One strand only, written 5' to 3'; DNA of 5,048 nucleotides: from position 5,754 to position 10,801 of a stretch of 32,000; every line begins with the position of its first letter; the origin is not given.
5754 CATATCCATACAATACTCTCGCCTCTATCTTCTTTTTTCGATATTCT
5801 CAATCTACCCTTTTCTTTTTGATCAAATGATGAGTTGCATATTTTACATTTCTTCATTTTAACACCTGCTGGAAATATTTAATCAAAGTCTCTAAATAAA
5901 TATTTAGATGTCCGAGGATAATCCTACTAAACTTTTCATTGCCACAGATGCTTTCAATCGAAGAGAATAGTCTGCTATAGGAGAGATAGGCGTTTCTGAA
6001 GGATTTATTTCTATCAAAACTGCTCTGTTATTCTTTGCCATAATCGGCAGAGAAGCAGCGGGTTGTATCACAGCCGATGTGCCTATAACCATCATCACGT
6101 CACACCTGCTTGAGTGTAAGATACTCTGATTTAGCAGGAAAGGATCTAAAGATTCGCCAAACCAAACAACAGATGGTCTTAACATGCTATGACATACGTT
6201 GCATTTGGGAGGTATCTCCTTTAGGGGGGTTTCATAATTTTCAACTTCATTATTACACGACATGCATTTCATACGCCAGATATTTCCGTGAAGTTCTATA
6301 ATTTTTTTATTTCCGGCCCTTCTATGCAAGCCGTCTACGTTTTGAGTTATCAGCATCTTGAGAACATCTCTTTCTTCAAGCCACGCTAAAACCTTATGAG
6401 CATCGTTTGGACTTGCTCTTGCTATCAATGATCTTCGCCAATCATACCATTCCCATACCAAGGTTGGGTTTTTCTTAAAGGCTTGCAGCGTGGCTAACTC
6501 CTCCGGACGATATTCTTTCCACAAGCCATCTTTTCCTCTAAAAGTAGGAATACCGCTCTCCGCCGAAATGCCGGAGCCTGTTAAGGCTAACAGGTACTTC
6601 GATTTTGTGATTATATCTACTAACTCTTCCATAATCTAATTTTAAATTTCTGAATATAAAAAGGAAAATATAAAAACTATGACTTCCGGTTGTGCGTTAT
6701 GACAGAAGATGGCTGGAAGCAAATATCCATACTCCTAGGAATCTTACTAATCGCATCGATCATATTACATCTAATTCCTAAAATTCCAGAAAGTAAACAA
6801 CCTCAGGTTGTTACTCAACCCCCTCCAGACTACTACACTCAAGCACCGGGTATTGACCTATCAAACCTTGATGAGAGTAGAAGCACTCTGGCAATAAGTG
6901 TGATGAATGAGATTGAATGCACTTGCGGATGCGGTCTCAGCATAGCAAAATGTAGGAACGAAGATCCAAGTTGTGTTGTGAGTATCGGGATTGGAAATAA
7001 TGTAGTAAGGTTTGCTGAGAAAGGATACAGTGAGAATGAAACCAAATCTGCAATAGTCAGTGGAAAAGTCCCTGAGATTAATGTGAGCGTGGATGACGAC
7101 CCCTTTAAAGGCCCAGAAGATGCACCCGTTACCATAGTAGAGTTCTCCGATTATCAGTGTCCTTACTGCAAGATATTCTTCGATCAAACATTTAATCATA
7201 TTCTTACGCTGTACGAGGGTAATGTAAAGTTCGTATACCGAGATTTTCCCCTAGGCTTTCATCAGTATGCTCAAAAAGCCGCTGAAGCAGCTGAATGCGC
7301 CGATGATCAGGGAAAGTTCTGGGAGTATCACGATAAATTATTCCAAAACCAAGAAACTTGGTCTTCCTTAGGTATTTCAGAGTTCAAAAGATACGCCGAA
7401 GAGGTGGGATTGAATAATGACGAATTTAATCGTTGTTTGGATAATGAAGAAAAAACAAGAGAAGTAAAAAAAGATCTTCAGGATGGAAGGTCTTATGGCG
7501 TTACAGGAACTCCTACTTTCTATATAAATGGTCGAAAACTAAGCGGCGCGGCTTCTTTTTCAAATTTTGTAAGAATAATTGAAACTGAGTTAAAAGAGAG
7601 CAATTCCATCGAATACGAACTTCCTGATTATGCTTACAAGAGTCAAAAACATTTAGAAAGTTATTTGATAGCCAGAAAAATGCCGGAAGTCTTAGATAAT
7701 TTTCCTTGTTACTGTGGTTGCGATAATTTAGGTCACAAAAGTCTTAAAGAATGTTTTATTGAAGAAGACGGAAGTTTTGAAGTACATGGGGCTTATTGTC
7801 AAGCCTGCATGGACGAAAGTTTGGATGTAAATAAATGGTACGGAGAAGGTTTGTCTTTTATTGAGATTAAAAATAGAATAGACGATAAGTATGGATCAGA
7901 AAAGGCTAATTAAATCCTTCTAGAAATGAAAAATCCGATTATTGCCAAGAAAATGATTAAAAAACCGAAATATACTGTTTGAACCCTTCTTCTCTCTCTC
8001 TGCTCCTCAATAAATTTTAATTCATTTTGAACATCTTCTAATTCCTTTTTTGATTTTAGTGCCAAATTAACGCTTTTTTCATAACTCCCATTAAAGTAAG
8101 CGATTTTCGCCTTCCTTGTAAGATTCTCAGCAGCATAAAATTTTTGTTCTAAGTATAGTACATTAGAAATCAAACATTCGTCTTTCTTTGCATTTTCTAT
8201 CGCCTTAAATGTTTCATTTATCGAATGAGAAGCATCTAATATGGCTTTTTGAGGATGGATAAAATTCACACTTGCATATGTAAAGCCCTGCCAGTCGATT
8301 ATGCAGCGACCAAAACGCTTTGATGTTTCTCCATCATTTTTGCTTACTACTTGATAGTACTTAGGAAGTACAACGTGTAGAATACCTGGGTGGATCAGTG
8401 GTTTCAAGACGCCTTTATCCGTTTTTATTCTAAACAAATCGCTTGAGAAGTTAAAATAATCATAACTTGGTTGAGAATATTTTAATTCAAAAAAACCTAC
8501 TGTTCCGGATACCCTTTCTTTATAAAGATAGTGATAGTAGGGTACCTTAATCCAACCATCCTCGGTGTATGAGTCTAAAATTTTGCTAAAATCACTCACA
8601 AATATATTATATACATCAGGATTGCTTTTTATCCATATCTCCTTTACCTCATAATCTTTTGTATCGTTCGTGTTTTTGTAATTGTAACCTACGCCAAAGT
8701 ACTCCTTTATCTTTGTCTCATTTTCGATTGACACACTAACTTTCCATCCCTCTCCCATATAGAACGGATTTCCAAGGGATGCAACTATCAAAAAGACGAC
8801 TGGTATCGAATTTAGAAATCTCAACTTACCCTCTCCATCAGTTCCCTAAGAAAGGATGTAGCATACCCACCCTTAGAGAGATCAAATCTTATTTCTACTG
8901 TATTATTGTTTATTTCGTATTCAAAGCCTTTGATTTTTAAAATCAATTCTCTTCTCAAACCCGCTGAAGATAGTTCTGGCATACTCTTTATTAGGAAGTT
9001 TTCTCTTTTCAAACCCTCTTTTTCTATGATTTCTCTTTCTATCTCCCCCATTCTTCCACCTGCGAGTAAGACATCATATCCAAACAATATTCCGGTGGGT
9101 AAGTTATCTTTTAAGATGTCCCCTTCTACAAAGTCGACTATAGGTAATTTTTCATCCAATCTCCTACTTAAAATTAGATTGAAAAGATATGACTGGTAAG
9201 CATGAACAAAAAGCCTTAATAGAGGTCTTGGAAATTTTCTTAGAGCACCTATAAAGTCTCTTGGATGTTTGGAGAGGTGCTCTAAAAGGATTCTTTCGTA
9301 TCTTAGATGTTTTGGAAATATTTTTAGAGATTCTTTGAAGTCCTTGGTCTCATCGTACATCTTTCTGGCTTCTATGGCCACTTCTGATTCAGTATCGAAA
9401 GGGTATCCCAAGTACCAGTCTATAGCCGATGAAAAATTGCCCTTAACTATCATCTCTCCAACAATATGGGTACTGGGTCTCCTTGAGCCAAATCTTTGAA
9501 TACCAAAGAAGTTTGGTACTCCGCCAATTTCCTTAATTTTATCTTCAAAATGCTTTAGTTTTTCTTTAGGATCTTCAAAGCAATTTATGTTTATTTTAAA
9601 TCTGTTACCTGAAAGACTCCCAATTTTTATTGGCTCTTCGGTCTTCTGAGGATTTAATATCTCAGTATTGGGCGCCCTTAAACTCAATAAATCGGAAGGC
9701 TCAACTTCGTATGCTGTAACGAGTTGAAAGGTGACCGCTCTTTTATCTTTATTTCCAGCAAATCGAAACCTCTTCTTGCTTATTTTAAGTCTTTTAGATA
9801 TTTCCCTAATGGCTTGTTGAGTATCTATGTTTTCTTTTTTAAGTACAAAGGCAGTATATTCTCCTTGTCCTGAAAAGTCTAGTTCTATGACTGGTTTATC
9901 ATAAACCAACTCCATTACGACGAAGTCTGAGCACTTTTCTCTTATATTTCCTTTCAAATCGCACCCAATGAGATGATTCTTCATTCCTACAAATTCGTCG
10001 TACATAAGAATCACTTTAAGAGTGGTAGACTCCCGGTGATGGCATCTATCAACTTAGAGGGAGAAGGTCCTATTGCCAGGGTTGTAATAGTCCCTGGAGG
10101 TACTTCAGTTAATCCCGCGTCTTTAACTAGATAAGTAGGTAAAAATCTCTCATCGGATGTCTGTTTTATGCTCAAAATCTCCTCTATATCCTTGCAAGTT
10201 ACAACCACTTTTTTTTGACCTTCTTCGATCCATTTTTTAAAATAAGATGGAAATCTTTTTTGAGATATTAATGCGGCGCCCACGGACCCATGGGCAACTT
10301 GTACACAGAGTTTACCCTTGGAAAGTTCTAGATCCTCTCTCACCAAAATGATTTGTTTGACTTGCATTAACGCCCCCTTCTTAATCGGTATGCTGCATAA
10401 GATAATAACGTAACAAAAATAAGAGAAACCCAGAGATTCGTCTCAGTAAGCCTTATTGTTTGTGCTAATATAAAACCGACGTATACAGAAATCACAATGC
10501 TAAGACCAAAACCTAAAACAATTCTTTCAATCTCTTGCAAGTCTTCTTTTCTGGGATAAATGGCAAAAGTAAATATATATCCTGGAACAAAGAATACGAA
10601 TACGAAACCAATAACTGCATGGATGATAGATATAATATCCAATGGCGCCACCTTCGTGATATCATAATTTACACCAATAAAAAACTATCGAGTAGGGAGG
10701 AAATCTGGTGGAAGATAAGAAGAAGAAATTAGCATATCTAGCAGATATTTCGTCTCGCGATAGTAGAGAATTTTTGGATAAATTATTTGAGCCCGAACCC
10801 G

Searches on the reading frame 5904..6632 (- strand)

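Call 68: search_protein_families(library=pfam, proteins=[window:5904-6632:-], max_evalue=0.0001)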
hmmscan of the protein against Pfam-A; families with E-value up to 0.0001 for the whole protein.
window:5904-6632:- (242 aa): 1 family
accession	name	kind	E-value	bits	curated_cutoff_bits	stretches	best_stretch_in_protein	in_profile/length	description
PF02146.23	SIR2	-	9.1e-56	189.1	24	1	19-191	1-180/180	Sir2 family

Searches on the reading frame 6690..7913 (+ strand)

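Call 68: search_protein_families(library=pfam, proteins=[window:6690-7913:+], max_evalue=0.0001)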
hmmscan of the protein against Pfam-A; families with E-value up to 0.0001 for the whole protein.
window:6690-7913:+ (407 aa): 4 families
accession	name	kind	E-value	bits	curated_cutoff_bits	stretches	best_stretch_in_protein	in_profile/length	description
PF13462.12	Thioredoxin_4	-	3.4e-35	122.1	23.2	1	136-298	4-164/165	Thioredoxin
PF01323.26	DSBA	-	4.4e-23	82.5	25.6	1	148-296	1-189/191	DSBA-like thioredoxin domain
PF13798.11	PCYCGC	-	1.7e-17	64.1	25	1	298-403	30-142/153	Protein of unknown function with PCYCGC motif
PF13098.12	Thioredoxin_2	-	2.5e-06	28.2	27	1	148-295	8-102/104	Thioredoxin-like domain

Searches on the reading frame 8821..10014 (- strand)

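Call 18: search_protein_families(library=pfam, proteins=[window:8821-10014:-], max_evalue=0.001)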
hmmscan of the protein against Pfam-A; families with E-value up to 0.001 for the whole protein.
window:8821-10014:- (397 aa): 1 family
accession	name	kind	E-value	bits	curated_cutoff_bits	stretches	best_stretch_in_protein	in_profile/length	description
PF01142.23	TruD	-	1.2e-122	410.2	27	2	19-302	13-297/412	tRNA pseudouridine synthase D (TruD)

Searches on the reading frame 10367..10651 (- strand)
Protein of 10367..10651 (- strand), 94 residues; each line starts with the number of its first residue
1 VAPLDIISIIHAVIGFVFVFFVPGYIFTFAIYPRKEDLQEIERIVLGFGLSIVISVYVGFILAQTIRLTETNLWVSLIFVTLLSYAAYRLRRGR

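Call 18: search_protein_families(library=pfam, proteins=[window:10367-10651:-], max_evalue=0.001)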
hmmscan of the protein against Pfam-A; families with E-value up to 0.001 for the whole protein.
window:10367-10651:- (94 aa): 1 family
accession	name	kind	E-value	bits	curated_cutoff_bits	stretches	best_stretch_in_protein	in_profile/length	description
PF07760.16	DUF1616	-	1.3e-15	57.8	31.6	1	6-92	18-117/307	Protein of unknown function (DUF1616)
